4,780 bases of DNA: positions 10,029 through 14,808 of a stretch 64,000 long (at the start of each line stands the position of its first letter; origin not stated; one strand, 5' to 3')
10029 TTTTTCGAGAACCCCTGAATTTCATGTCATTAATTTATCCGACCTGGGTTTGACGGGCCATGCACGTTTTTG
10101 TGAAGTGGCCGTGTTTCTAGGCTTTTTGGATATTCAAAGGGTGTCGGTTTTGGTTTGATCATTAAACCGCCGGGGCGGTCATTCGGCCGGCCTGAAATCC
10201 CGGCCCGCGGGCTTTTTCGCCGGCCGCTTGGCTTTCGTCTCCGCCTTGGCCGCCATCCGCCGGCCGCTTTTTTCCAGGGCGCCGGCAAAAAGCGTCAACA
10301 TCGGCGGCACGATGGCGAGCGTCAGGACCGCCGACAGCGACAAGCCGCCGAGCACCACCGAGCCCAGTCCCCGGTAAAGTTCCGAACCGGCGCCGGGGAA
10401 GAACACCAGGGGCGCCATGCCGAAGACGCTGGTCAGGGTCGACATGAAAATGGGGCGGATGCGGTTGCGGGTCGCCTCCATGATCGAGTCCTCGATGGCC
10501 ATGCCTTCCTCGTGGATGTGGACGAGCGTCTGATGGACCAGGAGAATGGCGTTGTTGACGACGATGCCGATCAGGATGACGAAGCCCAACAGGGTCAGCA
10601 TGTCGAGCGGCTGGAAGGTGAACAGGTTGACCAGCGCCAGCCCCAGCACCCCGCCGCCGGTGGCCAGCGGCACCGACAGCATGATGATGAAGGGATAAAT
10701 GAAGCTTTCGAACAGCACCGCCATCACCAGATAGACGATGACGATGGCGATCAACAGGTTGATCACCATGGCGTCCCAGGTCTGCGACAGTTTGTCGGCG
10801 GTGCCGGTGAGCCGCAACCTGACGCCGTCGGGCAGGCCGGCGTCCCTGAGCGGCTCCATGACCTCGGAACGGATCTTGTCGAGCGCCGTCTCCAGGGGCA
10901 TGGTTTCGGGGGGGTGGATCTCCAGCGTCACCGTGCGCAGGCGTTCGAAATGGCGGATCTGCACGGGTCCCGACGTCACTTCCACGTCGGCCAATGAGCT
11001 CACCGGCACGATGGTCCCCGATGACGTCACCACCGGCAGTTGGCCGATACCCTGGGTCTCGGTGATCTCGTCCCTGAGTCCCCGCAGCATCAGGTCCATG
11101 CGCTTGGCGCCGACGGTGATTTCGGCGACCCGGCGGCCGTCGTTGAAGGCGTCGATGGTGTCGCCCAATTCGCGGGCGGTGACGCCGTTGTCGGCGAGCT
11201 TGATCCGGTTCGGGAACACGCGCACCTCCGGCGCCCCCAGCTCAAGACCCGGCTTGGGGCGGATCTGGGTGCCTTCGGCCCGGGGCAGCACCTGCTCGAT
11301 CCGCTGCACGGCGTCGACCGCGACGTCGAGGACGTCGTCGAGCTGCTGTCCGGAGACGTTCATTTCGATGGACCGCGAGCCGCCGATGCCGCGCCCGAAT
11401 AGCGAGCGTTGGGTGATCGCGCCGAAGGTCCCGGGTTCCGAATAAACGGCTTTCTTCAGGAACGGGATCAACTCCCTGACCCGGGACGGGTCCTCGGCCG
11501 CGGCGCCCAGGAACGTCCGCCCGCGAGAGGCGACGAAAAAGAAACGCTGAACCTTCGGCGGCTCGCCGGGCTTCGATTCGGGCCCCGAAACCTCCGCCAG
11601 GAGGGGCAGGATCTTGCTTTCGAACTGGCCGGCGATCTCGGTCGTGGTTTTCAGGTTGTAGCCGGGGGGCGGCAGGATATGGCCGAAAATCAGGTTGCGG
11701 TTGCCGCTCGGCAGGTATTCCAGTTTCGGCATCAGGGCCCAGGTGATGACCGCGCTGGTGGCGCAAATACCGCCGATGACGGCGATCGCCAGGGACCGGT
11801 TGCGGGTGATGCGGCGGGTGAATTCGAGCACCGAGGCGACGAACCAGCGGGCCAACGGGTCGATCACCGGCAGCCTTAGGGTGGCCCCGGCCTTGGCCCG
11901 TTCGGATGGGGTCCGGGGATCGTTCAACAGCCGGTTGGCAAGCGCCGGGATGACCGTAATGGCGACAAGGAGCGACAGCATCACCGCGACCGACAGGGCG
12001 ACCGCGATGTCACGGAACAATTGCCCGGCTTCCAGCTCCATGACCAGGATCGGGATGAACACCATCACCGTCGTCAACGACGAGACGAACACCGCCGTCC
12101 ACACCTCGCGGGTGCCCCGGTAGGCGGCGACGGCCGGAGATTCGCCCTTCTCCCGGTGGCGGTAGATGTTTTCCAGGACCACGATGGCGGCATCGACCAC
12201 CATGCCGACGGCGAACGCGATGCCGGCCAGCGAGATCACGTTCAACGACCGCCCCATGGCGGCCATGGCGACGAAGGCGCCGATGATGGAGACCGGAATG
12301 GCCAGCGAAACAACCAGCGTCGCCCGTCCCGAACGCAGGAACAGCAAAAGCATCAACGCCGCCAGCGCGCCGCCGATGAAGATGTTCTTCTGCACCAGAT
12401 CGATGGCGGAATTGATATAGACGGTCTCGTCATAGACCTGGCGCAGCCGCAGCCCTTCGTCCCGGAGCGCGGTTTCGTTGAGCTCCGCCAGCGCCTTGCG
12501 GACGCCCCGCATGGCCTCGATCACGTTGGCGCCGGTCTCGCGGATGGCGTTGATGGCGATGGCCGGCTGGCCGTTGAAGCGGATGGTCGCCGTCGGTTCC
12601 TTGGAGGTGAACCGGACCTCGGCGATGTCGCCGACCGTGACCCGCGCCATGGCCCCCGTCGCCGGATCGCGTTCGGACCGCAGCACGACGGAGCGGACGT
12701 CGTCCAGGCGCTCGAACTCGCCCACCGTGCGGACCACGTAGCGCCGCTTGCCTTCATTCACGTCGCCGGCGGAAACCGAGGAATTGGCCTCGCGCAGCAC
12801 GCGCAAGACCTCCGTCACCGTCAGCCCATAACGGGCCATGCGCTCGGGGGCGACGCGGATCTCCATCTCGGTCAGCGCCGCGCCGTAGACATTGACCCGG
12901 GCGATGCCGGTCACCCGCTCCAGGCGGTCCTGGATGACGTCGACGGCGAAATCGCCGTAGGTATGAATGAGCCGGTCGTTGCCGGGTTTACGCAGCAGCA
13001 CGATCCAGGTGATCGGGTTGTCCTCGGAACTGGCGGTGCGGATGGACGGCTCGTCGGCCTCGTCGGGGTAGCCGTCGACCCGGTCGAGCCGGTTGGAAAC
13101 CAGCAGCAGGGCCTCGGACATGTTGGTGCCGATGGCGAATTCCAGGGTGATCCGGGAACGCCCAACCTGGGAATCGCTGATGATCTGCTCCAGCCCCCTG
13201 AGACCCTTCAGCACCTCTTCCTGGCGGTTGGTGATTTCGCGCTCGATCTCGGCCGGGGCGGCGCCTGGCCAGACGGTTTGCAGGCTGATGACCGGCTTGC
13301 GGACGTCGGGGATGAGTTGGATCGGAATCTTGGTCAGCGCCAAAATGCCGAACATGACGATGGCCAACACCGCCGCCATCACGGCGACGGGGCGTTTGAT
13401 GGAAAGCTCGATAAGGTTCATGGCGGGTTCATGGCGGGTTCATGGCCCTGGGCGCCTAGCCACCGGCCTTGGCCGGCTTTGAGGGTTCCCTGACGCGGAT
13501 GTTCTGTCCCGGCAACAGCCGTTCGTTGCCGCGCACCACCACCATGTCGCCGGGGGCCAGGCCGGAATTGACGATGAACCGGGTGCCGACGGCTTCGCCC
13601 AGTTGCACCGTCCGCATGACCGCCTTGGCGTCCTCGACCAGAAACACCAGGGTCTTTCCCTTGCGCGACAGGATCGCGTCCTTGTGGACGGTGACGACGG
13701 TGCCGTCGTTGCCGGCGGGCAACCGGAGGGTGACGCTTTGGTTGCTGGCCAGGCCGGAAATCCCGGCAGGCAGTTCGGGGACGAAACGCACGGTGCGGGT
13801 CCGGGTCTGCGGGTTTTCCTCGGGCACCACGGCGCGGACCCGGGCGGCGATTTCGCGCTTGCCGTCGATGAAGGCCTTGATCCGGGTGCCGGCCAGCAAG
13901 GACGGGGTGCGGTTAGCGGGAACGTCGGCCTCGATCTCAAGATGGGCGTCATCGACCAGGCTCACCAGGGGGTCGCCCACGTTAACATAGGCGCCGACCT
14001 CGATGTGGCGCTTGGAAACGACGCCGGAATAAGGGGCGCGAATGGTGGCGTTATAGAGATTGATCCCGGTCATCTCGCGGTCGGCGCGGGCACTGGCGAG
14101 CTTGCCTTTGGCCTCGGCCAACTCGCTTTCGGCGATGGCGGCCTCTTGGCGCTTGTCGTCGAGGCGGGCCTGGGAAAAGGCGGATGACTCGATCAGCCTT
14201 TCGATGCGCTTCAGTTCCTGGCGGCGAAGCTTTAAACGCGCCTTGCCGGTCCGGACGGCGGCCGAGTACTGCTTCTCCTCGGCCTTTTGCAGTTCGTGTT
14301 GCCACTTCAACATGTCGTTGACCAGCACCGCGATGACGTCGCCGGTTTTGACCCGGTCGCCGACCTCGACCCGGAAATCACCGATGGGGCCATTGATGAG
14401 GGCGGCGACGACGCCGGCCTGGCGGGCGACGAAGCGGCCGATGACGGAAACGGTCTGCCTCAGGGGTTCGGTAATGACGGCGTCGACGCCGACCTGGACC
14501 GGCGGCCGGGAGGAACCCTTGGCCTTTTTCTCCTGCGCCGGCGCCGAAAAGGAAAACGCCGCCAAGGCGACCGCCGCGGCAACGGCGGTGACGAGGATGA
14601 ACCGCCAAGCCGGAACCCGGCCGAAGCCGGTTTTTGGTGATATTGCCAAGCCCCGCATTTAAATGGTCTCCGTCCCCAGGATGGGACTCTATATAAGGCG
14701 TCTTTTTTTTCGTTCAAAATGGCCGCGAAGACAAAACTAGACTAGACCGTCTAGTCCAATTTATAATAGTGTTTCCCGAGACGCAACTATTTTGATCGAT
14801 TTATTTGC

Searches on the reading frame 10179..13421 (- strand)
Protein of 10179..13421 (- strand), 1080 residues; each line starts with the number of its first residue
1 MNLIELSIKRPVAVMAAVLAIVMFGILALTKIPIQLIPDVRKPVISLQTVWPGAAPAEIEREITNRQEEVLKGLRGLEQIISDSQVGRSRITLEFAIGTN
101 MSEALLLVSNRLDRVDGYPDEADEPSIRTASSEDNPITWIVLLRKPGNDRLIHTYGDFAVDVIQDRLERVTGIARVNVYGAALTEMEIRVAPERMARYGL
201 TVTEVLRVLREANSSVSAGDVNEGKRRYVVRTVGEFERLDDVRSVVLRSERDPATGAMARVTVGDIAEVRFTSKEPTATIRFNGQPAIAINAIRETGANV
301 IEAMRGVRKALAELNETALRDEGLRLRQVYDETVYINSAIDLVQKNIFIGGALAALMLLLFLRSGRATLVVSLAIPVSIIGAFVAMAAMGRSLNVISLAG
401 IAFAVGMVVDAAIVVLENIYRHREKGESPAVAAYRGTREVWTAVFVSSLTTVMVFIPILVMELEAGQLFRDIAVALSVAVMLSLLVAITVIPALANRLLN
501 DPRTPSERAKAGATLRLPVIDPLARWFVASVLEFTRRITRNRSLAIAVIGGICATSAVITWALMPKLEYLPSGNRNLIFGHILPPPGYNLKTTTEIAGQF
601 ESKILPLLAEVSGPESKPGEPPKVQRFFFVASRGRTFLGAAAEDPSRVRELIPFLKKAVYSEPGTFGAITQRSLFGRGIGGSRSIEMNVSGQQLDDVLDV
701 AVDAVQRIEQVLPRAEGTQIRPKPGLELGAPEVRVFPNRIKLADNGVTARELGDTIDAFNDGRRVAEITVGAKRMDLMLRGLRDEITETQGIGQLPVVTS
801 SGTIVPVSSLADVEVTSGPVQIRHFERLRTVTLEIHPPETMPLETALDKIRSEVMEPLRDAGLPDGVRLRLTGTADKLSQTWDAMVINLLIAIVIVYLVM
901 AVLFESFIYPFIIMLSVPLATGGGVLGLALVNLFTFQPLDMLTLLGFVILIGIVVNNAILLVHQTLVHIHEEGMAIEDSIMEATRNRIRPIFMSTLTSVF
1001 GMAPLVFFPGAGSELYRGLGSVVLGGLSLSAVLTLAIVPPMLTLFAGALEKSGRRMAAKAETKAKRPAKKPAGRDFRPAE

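Call 43: search_protein_families(library=pfam, proteins=[window:10179-13421:-], max_evalue=0.0001)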
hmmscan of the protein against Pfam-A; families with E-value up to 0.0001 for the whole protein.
window:10179-13421:- (1080 aa): 2 families
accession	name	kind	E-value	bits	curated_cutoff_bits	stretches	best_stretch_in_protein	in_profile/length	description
PF00873.25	ACR_tran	-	3.4e-210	700.9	28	1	4-1045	2-1020/1021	AcrB/AcrD/AcrF family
PF03176.21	MMPL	-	2.5e-20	73.1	20.5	2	846-1049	106-305/333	MMPL family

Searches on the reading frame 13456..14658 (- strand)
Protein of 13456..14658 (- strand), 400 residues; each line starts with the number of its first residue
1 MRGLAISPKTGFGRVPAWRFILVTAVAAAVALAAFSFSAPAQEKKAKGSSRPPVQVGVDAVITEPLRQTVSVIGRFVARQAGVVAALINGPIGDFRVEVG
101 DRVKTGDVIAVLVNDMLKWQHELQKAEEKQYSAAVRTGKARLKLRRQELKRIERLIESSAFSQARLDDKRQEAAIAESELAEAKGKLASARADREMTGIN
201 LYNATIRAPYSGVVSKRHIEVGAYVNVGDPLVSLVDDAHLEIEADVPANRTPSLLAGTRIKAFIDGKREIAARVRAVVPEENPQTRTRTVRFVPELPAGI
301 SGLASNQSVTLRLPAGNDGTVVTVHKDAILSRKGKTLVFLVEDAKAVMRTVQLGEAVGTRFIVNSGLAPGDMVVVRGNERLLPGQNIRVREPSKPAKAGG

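Call 43: search_protein_families(library=pfam, proteins=[window:13456-14658:-], max_evalue=0.0001)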
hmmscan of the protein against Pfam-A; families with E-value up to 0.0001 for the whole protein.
window:13456-14658:- (400 aa): 4 families
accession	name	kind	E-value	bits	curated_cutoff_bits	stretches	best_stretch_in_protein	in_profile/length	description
PF16576.10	HlyD_D23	-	6.1e-19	68.6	30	1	68-292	4-199/214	Barrel-sandwich domain of CusB or HlyD membrane-fusion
PF13437.12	HlyD_3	-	1.4e-17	64.8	22.2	1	205-297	1-96/106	HlyD family secretion protein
PF00364.28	Biotin_lipoyl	-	5.4e-08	33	22.1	0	204-234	43-73/73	Biotin-requiring enzyme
PF13533.13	Biotin_lipoyl_2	-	1.3e-07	31.7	29.8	0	96-112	15-31/32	Biotin-lipoyl like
